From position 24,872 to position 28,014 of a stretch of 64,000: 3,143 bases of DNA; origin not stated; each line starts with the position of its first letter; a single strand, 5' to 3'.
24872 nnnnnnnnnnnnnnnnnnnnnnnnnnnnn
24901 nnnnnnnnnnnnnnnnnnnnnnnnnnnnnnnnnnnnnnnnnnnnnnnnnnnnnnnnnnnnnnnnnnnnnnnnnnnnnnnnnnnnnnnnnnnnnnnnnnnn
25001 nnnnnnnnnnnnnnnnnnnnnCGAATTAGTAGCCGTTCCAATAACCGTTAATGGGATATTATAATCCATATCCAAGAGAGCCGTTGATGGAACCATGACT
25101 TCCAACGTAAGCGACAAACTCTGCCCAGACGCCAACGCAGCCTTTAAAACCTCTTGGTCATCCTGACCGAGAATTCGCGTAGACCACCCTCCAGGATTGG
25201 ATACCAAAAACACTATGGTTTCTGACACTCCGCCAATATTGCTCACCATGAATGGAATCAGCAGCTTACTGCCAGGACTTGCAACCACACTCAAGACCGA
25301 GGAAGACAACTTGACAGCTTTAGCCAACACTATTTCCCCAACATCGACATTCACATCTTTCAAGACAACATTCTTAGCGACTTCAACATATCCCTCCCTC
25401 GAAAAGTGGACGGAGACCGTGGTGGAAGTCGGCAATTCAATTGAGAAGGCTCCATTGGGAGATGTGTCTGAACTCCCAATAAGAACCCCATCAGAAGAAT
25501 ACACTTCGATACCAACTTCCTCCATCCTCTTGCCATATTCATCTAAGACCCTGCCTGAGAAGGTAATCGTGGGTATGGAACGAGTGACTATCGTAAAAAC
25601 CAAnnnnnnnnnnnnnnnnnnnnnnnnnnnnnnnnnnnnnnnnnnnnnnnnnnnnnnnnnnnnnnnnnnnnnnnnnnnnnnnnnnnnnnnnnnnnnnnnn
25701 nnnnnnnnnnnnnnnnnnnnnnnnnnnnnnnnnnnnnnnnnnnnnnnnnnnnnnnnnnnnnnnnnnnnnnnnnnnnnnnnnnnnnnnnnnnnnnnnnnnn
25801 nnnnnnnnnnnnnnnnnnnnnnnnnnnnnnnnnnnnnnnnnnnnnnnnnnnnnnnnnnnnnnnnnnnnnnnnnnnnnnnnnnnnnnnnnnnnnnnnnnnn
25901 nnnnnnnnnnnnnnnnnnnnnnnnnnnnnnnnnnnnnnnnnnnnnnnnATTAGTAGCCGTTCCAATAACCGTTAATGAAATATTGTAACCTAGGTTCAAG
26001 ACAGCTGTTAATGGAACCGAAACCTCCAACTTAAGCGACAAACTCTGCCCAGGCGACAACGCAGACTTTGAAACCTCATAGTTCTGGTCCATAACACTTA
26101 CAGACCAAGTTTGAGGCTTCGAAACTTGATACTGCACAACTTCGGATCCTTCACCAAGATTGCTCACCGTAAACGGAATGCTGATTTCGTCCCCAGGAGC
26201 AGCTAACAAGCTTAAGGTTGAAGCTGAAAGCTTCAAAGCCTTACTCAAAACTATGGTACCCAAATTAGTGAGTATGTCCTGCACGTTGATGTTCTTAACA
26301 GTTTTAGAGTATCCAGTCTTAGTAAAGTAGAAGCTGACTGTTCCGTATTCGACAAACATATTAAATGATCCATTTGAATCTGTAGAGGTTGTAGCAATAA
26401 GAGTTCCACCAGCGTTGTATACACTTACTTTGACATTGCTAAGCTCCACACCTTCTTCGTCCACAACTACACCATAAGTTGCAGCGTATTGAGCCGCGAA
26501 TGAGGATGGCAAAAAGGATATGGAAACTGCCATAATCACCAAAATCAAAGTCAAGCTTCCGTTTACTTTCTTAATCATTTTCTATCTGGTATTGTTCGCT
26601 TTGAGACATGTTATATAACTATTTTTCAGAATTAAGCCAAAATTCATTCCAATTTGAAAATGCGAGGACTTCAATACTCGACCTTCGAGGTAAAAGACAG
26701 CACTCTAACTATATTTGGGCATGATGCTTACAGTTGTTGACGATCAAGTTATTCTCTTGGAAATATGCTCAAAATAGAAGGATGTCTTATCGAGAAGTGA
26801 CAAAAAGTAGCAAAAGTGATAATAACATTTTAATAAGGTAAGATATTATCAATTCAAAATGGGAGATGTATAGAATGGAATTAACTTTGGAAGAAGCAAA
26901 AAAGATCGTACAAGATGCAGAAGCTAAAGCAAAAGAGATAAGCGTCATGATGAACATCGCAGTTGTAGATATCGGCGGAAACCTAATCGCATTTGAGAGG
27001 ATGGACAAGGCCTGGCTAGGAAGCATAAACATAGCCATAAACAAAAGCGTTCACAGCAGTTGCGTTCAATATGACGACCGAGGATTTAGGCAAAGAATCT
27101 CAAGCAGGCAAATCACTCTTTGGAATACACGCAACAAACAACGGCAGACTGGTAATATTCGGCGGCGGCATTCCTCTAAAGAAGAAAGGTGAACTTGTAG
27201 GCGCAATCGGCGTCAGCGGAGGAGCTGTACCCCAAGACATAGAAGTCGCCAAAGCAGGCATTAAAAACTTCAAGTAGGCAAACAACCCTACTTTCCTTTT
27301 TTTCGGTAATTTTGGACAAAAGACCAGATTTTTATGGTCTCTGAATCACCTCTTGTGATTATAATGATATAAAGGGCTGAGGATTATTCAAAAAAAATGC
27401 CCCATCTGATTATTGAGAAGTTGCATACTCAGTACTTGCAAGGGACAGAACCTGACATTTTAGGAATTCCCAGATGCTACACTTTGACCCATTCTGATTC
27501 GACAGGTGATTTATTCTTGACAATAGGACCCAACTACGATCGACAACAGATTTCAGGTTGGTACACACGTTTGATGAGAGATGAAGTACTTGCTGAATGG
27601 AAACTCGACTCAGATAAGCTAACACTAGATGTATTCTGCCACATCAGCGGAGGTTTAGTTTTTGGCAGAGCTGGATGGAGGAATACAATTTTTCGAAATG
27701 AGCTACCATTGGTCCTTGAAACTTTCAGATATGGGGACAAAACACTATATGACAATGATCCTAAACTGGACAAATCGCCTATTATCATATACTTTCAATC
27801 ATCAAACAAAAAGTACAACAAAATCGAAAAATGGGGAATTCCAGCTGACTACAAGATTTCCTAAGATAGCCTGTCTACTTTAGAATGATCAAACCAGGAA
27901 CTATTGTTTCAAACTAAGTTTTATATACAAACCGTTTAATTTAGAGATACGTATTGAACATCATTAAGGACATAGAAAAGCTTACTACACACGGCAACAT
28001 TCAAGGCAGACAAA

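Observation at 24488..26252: Perfect and near-perfect long tandem duplications (2 x 339 bp, 2 x 585 bp) inside the 1081-aa surface-protein gene, with a mosaic patch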

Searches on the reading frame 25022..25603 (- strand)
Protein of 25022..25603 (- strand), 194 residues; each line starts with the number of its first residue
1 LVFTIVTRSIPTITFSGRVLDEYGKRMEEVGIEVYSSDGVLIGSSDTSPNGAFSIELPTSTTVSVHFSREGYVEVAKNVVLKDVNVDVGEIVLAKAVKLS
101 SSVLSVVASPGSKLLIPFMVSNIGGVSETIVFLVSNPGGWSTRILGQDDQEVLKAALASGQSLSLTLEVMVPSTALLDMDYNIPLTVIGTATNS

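Call 50: find_encoding_contigs(protein=window:25073-25543:-, flank=1000, max_places=6)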
Protein window:25073-25543:- (157 aa): no gene with exactly this product is on record in the collection.

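Call 53: find_homologous_proteins(query=window:25022-25603:-, max_evalue=1e-10)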
Query seq(194 aa) (194 aa): 2 proteins with E <= 1e-10 among 341 candidates.
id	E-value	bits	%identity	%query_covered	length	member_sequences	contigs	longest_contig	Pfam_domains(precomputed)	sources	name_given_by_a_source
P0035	1.9e-75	270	66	58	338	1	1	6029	PF13715.13,PF25020.2,PF02369.23,PF13620.13,PF22904.4,PF17210.10,PF17936.8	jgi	jgi:hypothetical protein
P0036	2.3e-24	104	47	70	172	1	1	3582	-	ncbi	-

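Call 54: find_encoding_contigs(protein=P0035, flank=6000, max_places=4)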
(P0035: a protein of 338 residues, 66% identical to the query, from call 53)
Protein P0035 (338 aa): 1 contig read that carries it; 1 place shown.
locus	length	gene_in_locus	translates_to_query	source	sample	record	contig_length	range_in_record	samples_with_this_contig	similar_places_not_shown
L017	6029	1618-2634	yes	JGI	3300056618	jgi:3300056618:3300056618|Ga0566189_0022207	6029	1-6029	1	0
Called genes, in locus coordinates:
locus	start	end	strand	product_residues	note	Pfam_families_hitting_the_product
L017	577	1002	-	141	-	PF26119:DUF8036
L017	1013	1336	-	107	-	PF01022:HTH_5 (weak)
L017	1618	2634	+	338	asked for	PF02369:Big_1 (faint), PF13620:CarboxypepD_reg (weak), PF22904:NOMO1-like_2nd (faint), PF25020:TTR_TEN1-4 (weak), PF13715:CarbopepD_reg_2 (faint), PF17210:SdrD_B (faint), PF17936:Big_6 (faint), PF13620:CarboxypepD_reg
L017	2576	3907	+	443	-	PF11614:FixG_C (faint), PF10633:NPCBM_assoc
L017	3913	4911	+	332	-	PF00005:ABC_tran, PF13304:AAA_21 (weak)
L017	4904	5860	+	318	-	PF12679:ABC2_membrane_2, PF12730:ABC2_membrane_4, PF12698:ABC2_membrane_3, PF13346:ABC2_membrane_5 (weak)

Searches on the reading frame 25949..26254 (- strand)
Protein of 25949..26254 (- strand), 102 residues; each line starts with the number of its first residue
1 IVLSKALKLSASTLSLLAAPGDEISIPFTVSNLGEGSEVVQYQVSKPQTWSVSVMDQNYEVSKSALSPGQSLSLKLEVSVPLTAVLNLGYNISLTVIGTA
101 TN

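Call 51: find_encoding_contigs(protein=window:25949-26254:-, flank=1000, max_places=6)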
Protein window:25949-26254:- (102 aa): no gene with exactly this product is on record in the collection.

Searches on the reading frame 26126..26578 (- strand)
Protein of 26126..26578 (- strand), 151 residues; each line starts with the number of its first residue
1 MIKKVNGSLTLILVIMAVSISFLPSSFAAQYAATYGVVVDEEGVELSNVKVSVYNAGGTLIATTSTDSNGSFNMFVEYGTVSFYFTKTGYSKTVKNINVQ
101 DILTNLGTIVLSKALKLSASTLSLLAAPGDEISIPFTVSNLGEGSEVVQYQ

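Call 74: find_homologous_proteins(query=window:26126-26578:-, max_evalue=1e-8)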
Query seq(151 aa): 114 candidates shared short words with the query, none scored E <= 1e-8.

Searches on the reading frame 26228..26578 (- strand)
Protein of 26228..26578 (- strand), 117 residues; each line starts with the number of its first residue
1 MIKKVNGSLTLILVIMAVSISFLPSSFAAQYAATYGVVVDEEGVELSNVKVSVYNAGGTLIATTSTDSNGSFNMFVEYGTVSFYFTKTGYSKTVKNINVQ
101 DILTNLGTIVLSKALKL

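Call 52: find_encoding_contigs(protein=window:26228-26578:-, flank=1000, max_places=6)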
Protein window:26228-26578:- (117 aa): no gene with exactly this product is on record in the collection.

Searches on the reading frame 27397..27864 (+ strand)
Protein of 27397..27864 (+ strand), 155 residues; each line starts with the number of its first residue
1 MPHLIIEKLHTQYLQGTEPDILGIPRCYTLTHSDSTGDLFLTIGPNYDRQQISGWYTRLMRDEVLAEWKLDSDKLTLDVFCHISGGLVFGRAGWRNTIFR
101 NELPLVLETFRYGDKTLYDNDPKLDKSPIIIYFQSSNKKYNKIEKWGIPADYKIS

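Call 8: search_protein_families(library=pfam, proteins=[window:27397-27864:+], max_evalue=0.01)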
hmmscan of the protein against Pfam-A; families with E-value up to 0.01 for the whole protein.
window:27397-27864:+ (155 aa): 1 family
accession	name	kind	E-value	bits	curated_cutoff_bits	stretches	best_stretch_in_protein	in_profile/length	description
PF12638.12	Staygreen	-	5.3e-47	159.8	27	1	7-152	5-147/147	Staygreen protein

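Call 44: find_encoding_contigs(protein=window:27397-27864:+, flank=6000, max_places=8)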
Protein window:27397-27864:+ (155 aa): 1 contig read that carries it; 1 place shown.
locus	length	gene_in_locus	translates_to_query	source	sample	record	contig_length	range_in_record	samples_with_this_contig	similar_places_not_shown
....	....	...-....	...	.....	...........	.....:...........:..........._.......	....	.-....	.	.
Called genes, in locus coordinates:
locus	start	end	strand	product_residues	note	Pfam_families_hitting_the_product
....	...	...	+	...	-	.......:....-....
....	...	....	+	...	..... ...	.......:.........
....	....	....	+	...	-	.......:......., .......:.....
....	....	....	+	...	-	?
